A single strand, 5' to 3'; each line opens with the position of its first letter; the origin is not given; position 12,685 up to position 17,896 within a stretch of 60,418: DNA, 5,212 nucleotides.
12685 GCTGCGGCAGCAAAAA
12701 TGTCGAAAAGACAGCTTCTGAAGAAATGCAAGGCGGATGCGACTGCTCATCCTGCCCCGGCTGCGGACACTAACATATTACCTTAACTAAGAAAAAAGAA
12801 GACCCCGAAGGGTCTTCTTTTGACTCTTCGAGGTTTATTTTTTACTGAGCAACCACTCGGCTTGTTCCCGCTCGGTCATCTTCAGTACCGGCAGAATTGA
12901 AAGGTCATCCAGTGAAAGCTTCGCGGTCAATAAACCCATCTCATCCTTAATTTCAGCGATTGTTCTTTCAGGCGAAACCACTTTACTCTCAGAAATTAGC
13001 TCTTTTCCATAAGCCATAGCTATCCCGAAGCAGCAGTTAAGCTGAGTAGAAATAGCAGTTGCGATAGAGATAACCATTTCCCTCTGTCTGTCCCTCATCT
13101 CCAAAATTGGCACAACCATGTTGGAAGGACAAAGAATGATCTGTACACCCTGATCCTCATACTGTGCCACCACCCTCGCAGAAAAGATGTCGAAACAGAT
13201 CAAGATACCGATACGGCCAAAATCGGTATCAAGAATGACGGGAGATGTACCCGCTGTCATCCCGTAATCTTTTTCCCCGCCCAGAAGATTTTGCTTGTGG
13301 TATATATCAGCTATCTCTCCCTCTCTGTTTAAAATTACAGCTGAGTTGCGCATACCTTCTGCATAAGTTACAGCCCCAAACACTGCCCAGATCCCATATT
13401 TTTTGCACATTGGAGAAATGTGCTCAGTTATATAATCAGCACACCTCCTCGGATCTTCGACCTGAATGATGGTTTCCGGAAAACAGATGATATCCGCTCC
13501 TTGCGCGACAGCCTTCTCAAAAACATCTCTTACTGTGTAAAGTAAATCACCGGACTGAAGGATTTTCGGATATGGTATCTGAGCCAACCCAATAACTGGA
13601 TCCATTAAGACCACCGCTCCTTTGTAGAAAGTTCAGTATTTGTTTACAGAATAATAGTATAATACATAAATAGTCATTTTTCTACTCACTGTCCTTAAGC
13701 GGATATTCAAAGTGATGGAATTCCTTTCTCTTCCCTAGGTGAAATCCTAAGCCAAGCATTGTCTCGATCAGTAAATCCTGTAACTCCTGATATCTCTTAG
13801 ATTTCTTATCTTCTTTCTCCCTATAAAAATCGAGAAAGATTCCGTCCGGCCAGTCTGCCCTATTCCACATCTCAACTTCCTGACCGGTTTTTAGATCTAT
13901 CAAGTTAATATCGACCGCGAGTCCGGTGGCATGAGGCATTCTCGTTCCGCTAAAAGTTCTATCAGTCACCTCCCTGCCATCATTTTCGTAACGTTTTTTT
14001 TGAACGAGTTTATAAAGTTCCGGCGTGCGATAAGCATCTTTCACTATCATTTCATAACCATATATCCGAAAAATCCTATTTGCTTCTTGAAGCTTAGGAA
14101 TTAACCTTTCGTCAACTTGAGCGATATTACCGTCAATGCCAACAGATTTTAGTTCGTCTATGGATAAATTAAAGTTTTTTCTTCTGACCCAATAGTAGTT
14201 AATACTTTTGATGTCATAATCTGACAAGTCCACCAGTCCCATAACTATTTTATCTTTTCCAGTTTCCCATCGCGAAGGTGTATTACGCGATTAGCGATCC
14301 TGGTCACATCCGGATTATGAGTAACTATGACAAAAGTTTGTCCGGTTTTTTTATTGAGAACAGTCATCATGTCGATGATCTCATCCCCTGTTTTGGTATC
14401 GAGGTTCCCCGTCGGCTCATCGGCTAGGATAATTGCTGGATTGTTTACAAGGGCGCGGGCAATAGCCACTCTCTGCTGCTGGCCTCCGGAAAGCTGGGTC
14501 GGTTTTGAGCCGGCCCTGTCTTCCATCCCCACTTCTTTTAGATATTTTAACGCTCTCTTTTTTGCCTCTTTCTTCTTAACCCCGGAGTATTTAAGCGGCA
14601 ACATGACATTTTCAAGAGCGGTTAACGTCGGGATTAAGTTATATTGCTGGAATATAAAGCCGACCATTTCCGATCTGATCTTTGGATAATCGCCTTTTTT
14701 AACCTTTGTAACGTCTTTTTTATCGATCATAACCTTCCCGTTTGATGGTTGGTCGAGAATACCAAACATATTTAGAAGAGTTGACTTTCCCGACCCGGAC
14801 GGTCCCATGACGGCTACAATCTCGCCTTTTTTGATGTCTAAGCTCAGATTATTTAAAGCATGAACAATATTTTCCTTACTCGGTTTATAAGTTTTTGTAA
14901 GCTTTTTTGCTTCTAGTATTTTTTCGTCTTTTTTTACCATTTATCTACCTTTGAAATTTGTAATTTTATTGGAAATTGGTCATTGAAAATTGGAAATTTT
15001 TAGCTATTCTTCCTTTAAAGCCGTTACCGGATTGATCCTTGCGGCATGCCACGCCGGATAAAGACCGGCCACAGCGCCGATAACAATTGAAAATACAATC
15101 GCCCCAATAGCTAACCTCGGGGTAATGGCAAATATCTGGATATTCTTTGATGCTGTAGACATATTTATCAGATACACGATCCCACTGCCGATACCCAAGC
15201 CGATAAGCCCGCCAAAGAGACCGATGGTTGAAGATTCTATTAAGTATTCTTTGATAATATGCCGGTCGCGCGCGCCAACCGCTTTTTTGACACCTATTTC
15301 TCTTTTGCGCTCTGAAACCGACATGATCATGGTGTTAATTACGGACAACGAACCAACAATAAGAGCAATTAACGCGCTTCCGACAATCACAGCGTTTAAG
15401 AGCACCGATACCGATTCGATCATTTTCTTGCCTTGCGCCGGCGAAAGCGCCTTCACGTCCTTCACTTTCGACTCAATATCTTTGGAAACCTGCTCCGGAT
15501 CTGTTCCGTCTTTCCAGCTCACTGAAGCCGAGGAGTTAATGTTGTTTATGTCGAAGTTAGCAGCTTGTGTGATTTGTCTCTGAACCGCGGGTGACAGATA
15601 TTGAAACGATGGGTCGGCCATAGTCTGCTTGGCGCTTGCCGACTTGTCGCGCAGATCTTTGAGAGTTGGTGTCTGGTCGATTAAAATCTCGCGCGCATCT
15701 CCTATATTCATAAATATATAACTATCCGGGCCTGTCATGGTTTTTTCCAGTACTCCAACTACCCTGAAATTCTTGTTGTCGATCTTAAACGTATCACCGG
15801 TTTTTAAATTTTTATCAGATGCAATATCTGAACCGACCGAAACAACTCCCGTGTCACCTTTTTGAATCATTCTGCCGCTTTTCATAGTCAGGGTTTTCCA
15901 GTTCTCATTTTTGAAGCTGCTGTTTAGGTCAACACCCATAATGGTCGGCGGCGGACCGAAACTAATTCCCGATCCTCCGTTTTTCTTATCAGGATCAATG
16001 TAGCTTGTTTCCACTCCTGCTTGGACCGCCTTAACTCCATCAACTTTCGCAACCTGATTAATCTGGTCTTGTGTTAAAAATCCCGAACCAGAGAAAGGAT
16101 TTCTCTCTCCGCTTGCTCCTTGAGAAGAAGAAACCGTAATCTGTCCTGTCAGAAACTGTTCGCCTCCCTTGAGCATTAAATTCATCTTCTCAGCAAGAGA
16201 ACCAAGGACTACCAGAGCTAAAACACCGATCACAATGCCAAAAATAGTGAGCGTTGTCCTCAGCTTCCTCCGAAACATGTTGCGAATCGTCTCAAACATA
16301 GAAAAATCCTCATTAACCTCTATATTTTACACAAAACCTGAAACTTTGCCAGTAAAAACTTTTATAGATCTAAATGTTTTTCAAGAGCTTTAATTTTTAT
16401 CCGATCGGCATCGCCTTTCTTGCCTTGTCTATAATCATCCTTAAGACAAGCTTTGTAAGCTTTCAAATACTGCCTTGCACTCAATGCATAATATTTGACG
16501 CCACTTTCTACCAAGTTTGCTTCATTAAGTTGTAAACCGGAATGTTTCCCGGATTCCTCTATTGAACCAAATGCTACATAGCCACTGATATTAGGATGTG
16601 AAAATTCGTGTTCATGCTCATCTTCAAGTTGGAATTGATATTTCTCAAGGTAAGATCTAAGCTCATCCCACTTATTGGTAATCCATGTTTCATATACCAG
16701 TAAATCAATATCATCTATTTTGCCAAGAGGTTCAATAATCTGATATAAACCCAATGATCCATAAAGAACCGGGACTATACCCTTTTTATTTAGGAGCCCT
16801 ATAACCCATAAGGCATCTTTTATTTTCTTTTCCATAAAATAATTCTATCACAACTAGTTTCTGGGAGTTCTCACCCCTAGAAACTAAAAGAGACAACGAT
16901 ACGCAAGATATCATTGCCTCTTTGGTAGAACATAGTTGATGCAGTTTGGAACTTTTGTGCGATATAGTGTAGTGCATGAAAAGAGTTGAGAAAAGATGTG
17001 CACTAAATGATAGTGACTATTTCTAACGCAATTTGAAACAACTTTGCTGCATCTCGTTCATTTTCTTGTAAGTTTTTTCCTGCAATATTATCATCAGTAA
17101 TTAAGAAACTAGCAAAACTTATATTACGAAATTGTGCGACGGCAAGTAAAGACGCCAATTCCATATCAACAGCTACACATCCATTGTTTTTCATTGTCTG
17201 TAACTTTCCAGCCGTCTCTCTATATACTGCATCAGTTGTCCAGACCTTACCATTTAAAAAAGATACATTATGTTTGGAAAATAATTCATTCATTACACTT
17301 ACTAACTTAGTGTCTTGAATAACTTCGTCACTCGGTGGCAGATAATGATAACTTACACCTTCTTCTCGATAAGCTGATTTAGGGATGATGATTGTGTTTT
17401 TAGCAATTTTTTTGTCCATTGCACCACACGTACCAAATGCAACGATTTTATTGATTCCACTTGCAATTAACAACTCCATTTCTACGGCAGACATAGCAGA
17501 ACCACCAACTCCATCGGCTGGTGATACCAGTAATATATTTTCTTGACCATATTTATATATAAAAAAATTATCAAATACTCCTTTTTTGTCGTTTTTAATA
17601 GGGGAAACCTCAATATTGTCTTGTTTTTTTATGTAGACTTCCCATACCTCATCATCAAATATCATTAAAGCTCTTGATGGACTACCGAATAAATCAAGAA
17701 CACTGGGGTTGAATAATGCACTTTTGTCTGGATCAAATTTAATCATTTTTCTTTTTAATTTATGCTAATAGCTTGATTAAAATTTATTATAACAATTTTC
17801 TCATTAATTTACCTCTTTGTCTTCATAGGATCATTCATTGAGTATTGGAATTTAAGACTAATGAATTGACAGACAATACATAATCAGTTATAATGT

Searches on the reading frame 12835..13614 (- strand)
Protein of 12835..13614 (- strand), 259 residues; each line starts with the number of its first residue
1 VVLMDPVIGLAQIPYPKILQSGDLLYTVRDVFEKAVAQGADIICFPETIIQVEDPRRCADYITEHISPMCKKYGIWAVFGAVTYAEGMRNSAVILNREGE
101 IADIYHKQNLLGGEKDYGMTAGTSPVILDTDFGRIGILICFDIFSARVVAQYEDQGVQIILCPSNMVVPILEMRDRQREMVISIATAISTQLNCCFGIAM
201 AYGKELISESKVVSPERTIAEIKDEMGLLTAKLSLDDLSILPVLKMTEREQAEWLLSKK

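Call 68: search_protein_families(library=pfam, proteins=[window:12835-13614:-], max_evalue=0.001)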
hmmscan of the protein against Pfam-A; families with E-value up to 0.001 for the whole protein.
window:12835-13614:- (259 aa): 1 family
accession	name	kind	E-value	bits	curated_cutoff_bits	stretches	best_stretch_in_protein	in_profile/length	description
PF00795.27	CN_hydrolase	-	4.8e-20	72.4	23.2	1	9-237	3-250/256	Carbon-nitrogen hydrolase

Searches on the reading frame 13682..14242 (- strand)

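Call 68: search_protein_families(library=pfam, proteins=[window:13682-14242:-], max_evalue=0.001)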
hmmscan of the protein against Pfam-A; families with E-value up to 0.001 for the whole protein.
window:13682-14242:- (186 aa): 1 family
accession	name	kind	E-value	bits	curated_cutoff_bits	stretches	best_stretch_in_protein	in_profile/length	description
PF01427.22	Peptidase_M15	-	2e-05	24.9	27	1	42-181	40-185/199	D-ala-D-ala dipeptidase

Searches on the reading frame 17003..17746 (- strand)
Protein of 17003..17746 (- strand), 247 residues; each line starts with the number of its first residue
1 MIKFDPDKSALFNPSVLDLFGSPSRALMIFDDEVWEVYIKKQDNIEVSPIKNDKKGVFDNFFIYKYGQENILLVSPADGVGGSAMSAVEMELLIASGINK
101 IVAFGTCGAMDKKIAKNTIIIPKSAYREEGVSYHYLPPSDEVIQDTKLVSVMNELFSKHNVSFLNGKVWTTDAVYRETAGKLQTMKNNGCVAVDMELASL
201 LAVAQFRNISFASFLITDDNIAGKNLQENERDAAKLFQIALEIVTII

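Call 23: search_protein_families(library=pfam, proteins=[window:17003-17746:-], max_evalue=0.001)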
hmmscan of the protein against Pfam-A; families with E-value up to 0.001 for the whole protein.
window:17003-17746:- (247 aa): 1 family
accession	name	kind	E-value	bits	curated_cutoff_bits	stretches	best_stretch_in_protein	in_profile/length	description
PF01048.26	PNP_UDP_1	-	7.9e-33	114.2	25.1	1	40-240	17-227/233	Phosphorylase superfamily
